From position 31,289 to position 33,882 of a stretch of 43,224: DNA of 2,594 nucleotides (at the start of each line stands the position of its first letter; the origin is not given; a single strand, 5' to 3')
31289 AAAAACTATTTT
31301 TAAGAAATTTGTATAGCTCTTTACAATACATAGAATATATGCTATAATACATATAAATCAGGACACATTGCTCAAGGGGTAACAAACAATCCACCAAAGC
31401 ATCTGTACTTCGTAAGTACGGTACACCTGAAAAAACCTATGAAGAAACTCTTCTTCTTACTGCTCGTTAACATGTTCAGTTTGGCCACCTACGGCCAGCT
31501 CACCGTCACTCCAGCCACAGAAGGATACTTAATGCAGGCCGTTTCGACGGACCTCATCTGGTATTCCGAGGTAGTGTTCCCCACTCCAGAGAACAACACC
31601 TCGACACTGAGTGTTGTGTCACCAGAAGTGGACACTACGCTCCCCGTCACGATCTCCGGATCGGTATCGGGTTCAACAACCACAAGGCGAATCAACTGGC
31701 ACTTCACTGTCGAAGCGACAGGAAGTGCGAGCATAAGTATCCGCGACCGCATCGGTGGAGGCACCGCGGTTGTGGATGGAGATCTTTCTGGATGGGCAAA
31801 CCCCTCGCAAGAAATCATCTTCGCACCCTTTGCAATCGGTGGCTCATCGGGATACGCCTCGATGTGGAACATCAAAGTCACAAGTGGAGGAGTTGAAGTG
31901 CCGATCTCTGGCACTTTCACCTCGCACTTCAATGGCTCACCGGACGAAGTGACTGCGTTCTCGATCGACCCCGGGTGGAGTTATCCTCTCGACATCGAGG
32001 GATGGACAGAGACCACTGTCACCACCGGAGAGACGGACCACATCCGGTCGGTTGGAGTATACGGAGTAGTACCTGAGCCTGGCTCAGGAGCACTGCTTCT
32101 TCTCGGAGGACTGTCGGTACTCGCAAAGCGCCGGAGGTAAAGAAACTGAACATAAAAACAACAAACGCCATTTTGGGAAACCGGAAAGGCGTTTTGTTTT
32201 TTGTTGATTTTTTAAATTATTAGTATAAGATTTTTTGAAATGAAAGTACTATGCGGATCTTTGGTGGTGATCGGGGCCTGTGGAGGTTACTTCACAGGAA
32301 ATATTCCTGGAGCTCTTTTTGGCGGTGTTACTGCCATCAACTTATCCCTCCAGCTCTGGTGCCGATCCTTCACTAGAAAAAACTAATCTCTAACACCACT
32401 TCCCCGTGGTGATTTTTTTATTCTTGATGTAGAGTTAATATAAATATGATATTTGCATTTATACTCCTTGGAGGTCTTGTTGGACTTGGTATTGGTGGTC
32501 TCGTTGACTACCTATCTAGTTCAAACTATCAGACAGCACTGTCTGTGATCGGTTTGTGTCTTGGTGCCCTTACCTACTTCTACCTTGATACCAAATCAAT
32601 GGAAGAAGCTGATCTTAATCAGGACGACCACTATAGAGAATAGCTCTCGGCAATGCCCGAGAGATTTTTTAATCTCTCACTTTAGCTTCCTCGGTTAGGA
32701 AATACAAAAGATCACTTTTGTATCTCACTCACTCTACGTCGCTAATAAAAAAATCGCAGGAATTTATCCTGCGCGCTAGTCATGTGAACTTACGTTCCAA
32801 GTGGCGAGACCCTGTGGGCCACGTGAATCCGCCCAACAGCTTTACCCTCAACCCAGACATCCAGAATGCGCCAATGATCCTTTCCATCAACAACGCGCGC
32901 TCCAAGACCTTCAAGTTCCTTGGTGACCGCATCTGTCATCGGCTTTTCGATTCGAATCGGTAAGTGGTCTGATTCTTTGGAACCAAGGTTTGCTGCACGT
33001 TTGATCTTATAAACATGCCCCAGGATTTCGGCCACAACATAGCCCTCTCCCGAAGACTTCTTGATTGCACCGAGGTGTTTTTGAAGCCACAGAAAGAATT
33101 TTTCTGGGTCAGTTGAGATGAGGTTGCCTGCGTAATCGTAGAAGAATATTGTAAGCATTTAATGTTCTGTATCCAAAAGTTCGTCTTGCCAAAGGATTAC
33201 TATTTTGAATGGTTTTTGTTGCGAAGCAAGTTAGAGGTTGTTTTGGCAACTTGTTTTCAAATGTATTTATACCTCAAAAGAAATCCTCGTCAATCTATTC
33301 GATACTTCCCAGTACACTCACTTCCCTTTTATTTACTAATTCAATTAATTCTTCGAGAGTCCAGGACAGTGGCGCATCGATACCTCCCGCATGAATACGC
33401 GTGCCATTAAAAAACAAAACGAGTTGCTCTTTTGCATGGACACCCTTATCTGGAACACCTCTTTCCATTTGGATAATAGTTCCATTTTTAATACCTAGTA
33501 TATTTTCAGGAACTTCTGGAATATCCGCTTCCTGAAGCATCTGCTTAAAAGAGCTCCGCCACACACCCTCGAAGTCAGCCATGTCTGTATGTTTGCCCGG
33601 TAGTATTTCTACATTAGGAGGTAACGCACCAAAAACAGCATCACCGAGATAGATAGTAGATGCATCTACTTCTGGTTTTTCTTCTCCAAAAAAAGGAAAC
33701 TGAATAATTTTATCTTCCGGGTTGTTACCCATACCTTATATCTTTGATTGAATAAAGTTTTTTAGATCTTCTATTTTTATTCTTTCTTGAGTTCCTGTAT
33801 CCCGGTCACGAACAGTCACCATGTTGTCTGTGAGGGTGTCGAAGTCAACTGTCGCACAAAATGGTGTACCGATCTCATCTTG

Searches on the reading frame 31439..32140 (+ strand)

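Call 13: search_protein_families(library=pfam, proteins=[window:31439-32140:+], max_evalue=1)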
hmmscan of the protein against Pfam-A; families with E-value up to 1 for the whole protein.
window:31439-32140:+ (233 aa): 2 families
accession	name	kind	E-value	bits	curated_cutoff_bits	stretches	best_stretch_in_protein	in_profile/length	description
PF07589.16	PEP-CTERM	-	0.0026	18.2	20.7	1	211-233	2-24/24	PEP-CTERM motif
PF19816.4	DUF6299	-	0.0099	16.1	26.8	1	65-148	8-93/114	Family of unknown function (DUF6299)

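Call 14: search_protein_families(library=ncbifam, proteins=[window:31439-32140:+], max_evalue=1)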
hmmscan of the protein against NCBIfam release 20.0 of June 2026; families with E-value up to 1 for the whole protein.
window:31439-32140:+ (233 aa): 9 families
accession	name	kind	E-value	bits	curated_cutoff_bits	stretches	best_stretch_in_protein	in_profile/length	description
TIGR02595.1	PEP_CTERM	domain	0.00023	21.8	16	1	211-233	1-23/24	PEP-CTERM sorting domain-containing protein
NF038129.1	PEP_NF038129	equivalog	0.013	15.3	65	1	192-233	152-193/194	NF038129 family PEP-CTERM protein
NF038120.1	PEP_CTERM_QFxxD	subfamily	0.016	15.1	80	1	210-233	192-215/215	NF038120 family PEP-CTERM protein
NF038126.1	PEP_CTERM_FxDxF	subfamily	0.027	14.7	50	1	164-232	97-165/165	FxDxF family PEP-CTERM protein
NF041538.1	PEP_EDSA_1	subfamily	0.048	13.3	100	1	90-232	191-307/307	EDSAP-1 family PEP-CTERM protein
NF038118.1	PEP_CTERM_CCXG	equivalog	0.05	13.3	90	1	210-233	175-198/199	CCXG family PEP-CTERM protein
NF040681.2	GPS-CTERM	domain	0.12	12.5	28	1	215-233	9-27/28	GPS-CTERM domain-containing protein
NF041927.1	Xrt_dep_XDP1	equivalog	0.15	12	125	1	209-233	217-241/242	exosortase-dependent surface protein XDP1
TIGR03901.2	MYXO-CTERM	domain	0.16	12.4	20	1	212-233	10-31/34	MYXO-CTERM sorting domain-containing protein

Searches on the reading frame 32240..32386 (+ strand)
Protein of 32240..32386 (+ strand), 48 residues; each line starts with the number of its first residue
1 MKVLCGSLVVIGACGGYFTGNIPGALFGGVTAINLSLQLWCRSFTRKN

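Call 13: search_protein_families(library=pfam, proteins=[window:32240-32386:+], max_evalue=1)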
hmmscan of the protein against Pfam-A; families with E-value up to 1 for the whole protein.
window:32240-32386:+ (48 aa): 0 families

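Call 14: search_protein_families(library=ncbifam, proteins=[window:32240-32386:+], max_evalue=1)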
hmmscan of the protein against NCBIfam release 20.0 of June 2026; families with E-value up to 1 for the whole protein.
window:32240-32386:+ (48 aa): 1 family
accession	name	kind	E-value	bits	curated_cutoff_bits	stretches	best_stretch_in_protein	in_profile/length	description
NF040663.1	salivaricin_M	equivalog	0.29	10.9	60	0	8-20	33-45/57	salivaricin M family lantibiotic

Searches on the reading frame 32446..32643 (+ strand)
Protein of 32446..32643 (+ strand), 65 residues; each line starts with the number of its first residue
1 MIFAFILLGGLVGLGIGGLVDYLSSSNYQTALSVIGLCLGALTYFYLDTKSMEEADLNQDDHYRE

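Call 13: search_protein_families(library=pfam, proteins=[window:32446-32643:+], max_evalue=1)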
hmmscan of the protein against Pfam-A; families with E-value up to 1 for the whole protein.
window:32446-32643:+ (65 aa): 4 families
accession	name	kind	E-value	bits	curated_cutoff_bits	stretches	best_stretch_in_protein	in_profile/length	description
PF24951.3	LisH_PAC1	-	0.045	13.9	27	1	20-33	12-25/36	PAC1 LisH domain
PF07581.17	Glug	-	0.11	13.4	20.5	1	7-27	4-25/28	The GLUG motif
PF04971.17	Phage_holin_2_1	-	0.13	12.7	26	1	9-45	13-49/64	Bacteriophage P21 holin S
PF16949.11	ABC_tran_2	-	0.25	10.6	25.7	1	2-60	137-196/542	Putative ATP-binding cassette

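Call 14: search_protein_families(library=ncbifam, proteins=[window:32446-32643:+], max_evalue=1)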
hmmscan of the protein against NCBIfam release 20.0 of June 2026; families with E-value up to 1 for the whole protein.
window:32446-32643:+ (65 aa): 0 families

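Call 74: find_encoding_contigs(protein=window:32446-32643:+, flank=4000, max_places=10)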
Protein window:32446-32643:+ (65 aa): 1 contig read that carries it; 1 place shown.
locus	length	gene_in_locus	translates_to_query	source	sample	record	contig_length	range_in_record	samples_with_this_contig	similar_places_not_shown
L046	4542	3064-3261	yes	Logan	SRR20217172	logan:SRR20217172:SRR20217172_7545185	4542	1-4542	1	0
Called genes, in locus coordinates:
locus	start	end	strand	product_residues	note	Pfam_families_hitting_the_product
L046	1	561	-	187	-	?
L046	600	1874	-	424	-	PF00675:Peptidase_M16, PF05193:Peptidase_M16_C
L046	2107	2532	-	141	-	-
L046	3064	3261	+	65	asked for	-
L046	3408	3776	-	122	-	-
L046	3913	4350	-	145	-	-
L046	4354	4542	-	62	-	?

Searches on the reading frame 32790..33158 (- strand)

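Call 13: search_protein_families(library=pfam, proteins=[window:32790-33158:-], max_evalue=1)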
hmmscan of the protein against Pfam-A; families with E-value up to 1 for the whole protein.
window:32790-33158:- (122 aa): 1 family
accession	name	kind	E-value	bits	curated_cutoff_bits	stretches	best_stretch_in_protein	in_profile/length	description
PF12747.12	DdrB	-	0.18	12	25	1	17-62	49-92/132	DdrB-like protein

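Call 14: search_protein_families(library=ncbifam, proteins=[window:32790-33158:-], max_evalue=1)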
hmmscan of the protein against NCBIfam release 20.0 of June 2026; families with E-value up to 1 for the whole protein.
window:32790-33158:- (122 aa): 0 families

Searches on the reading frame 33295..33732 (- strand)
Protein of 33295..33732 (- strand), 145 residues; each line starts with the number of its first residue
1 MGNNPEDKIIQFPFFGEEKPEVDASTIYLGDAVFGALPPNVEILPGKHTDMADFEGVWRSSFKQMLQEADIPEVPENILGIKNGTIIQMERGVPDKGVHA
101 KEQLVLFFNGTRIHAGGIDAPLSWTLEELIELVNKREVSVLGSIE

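Call 13: search_protein_families(library=pfam, proteins=[window:33295-33732:-], max_evalue=1)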
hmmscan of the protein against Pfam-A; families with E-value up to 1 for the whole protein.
window:33295-33732:- (145 aa): 0 families

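Call 14: search_protein_families(library=ncbifam, proteins=[window:33295-33732:-], max_evalue=1)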
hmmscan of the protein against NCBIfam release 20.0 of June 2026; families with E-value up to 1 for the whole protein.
window:33295-33732:- (145 aa): 1 family
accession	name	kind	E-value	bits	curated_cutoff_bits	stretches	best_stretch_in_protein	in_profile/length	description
TIGR00071.1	hisT_truA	equivalog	0.081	12.6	142.85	1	88-133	45-90/228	tRNA pseudouridine(38-40) synthase TruA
